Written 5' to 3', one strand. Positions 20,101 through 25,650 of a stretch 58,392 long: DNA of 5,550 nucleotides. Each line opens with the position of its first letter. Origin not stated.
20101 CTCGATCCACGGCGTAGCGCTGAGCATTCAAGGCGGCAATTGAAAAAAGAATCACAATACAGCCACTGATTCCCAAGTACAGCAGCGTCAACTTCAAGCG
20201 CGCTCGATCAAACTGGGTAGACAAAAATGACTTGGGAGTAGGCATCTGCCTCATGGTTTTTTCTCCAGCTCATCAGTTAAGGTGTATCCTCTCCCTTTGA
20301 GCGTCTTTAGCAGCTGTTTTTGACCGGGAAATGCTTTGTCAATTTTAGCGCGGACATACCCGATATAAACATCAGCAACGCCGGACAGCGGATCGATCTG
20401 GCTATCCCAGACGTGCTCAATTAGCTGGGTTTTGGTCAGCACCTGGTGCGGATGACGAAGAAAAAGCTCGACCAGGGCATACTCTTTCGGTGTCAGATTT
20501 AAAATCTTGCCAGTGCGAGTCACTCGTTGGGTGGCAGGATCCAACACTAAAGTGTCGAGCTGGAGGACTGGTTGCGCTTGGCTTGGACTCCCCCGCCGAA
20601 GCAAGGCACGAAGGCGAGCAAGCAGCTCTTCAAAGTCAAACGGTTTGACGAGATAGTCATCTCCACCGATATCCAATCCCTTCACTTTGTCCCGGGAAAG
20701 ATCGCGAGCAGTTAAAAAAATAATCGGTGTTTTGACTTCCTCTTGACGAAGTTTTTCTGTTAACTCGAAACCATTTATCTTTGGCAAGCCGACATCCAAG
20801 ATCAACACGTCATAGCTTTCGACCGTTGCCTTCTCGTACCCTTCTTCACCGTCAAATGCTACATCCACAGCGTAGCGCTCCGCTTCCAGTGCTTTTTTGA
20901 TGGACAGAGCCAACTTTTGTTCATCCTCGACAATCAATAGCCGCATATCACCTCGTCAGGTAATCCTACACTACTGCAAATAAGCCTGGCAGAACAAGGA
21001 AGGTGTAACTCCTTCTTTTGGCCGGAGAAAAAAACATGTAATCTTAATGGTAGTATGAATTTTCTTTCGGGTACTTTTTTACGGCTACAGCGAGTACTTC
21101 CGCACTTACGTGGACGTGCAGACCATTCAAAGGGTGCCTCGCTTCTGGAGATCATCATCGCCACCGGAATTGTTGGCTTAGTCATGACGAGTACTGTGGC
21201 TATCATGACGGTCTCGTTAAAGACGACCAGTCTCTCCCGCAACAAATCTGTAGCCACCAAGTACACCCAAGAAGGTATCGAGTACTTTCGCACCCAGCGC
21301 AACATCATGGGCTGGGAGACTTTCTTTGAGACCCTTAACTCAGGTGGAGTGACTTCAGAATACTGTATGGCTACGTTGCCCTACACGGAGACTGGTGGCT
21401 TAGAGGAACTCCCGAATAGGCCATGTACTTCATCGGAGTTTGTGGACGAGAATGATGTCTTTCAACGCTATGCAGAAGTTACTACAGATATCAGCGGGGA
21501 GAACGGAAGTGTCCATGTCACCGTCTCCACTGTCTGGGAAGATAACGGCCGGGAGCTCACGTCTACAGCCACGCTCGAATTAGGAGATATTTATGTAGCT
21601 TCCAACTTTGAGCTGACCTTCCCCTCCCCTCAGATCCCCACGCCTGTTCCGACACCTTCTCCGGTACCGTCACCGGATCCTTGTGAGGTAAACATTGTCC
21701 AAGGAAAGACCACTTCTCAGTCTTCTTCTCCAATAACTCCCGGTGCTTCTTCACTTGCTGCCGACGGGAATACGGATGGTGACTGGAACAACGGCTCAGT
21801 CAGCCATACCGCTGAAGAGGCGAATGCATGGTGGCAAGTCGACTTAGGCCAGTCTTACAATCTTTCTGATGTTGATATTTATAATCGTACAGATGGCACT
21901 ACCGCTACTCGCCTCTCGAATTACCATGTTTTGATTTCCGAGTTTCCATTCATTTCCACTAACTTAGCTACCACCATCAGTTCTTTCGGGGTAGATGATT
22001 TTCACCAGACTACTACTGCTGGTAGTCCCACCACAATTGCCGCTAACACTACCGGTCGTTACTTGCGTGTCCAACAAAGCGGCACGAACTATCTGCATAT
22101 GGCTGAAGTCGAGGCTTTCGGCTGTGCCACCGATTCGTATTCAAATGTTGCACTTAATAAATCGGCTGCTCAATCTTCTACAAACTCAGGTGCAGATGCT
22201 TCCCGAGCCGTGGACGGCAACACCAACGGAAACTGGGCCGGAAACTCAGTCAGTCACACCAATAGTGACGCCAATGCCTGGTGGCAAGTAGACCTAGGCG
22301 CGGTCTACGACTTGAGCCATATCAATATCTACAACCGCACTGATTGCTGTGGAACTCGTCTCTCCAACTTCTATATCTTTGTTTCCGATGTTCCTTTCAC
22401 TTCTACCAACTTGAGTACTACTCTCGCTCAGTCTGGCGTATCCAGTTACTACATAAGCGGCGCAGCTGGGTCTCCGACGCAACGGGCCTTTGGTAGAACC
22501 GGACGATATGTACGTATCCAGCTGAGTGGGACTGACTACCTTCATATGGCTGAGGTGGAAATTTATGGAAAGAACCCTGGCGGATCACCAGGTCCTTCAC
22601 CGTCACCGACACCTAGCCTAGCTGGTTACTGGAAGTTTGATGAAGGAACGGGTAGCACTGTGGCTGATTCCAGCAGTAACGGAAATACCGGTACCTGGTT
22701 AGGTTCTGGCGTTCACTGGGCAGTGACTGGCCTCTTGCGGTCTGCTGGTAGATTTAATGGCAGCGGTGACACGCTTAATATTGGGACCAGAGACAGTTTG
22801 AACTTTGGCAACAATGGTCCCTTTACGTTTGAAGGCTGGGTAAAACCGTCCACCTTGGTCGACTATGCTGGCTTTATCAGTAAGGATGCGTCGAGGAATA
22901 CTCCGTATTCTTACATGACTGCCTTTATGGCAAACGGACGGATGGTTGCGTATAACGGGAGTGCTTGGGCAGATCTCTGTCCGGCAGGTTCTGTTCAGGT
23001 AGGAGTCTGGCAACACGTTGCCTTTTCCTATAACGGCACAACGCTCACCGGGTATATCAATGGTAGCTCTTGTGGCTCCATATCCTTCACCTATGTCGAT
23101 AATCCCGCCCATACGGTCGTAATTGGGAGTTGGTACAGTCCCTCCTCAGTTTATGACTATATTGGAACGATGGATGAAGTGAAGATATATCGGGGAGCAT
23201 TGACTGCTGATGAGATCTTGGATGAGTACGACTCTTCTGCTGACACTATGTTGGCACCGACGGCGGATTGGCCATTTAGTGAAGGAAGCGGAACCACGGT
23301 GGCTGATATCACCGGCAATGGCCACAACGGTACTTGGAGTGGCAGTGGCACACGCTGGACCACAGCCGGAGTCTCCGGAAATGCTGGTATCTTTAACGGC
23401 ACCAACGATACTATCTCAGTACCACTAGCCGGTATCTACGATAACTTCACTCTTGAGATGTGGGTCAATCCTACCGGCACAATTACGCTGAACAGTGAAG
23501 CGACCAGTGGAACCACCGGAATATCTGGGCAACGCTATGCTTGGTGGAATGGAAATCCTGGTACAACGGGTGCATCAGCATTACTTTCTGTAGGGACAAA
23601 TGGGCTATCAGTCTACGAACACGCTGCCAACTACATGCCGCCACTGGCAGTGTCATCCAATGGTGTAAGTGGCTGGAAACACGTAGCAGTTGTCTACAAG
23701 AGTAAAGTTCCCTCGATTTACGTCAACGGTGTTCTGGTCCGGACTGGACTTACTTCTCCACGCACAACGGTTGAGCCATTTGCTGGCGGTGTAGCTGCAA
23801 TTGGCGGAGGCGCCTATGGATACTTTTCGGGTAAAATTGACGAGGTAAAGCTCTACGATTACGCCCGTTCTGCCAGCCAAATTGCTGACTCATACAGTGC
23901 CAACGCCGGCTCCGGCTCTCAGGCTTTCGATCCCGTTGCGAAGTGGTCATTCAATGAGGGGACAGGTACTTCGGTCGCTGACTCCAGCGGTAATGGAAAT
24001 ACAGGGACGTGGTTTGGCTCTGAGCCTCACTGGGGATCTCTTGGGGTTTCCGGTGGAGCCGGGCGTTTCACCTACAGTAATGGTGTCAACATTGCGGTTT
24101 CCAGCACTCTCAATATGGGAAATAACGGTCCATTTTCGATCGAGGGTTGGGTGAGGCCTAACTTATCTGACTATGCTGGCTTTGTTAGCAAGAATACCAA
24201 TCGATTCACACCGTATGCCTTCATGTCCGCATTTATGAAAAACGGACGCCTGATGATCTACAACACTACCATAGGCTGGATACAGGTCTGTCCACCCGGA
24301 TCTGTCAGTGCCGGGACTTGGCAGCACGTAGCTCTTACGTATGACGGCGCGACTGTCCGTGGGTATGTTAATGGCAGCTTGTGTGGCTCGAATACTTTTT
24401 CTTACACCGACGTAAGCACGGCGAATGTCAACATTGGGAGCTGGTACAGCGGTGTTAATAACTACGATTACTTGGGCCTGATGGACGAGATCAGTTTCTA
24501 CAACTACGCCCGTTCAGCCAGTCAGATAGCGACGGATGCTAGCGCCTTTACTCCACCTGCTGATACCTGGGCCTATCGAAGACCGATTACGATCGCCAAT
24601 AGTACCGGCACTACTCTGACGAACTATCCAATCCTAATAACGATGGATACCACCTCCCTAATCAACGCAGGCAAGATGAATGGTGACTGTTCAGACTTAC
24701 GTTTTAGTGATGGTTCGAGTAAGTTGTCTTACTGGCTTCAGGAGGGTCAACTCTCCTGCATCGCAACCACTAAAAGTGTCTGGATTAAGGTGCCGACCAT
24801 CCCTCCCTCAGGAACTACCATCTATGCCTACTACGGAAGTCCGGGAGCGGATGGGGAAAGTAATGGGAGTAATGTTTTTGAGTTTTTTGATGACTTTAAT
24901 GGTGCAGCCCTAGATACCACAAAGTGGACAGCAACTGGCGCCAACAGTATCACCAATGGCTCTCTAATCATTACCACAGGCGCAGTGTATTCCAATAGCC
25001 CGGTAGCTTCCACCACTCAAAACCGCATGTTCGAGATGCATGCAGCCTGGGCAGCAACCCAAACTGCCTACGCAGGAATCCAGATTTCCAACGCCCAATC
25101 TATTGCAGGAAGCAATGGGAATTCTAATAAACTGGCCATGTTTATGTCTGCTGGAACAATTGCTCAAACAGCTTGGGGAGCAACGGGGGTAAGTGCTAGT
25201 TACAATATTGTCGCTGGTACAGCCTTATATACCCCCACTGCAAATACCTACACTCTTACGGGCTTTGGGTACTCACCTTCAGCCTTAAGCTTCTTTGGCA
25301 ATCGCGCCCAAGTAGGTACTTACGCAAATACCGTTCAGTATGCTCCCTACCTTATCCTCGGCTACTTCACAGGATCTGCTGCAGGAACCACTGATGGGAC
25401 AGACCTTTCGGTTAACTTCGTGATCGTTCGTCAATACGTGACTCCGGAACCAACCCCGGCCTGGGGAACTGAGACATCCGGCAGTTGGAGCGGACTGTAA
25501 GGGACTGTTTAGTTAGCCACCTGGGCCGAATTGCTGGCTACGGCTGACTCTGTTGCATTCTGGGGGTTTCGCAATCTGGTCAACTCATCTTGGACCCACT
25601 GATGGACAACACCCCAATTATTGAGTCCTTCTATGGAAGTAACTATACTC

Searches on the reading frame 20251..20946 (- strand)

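Call 68: search_protein_families(library=pfam, proteins=[window:20251-20946:-])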
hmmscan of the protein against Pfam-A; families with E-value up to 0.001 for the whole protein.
window:20251-20946:- (231 aa): 2 families
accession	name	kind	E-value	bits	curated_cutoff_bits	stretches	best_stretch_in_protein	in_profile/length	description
PF00072.30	Response_reg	-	3.9e-29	101.5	30.2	1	4-112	2-110/111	Response regulator receiver domain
PF00486.34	Trans_reg_C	-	2.9e-20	72.5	26.2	1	148-223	3-77/77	Transcriptional regulatory protein, C terminal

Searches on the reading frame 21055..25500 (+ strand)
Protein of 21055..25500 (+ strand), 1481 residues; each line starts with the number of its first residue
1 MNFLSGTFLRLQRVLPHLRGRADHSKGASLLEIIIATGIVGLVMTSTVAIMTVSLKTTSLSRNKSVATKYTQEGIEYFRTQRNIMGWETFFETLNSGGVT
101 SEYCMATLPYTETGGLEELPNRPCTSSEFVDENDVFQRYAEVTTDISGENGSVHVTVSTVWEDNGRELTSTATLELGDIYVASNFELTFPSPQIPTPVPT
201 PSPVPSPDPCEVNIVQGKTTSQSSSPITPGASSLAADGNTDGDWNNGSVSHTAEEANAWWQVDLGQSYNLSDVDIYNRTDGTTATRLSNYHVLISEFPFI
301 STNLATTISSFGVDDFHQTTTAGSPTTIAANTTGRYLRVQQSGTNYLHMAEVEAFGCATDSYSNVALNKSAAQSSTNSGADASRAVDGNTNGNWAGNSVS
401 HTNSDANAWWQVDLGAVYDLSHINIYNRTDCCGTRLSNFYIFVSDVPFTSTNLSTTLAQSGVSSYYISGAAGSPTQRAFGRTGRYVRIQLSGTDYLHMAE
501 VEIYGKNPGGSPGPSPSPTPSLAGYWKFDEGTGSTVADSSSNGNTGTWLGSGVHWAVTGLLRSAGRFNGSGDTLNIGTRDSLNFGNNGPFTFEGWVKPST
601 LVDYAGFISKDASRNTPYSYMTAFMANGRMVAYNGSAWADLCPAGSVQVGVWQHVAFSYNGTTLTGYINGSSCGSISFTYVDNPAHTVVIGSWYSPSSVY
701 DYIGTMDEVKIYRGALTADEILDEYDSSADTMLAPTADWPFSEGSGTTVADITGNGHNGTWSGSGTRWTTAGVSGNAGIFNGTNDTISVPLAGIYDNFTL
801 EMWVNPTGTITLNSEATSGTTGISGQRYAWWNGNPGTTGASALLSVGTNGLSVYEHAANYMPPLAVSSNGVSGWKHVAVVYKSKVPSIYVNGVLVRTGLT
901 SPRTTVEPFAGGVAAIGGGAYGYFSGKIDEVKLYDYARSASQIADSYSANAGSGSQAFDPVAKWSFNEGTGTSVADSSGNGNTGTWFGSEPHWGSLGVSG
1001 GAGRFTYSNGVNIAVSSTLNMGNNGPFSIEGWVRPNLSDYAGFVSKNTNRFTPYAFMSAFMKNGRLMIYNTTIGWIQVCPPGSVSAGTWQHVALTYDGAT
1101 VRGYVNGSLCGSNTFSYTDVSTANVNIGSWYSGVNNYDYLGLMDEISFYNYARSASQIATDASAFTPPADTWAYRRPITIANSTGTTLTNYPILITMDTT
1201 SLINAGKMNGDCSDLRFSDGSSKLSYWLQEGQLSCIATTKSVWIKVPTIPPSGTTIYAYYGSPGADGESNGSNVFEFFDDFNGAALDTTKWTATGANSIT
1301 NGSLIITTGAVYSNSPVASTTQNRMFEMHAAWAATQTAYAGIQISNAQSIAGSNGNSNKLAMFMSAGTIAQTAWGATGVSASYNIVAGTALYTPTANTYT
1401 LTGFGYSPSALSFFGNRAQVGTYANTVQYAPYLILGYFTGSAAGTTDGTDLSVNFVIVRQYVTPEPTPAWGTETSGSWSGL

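Call 43: search_protein_families(library=pfam, proteins=[window:21055-25500:+])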
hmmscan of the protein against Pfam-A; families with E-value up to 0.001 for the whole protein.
window:21055-25500:+ (1481 aa): 5 families
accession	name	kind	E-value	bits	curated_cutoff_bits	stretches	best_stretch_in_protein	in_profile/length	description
PF13385.13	Laminin_G_3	-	2.7e-56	190.3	27.6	3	1014-1159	8-151/151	Concanavalin A-like lectin/glucanases superfamily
PF22633.2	F5_F8_type_C_2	-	3.3e-35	121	27.8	2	384-488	1-91/91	NedA-like, galactose-binding domain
PF00754.31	F5_F8_type_C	-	1.5e-25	90.2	28.2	2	371-499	2-125/127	F5/8 type C domain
PF10102.14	DUF2341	-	7.8e-23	81.2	23.4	1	1211-1293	1-83/84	Domain of unknown function (DUF2341)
PF06439.18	3keto-disac_hyd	-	2.9e-05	24.6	26.8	0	1280-1346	5-74/187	3-keto-disaccharide hydrolase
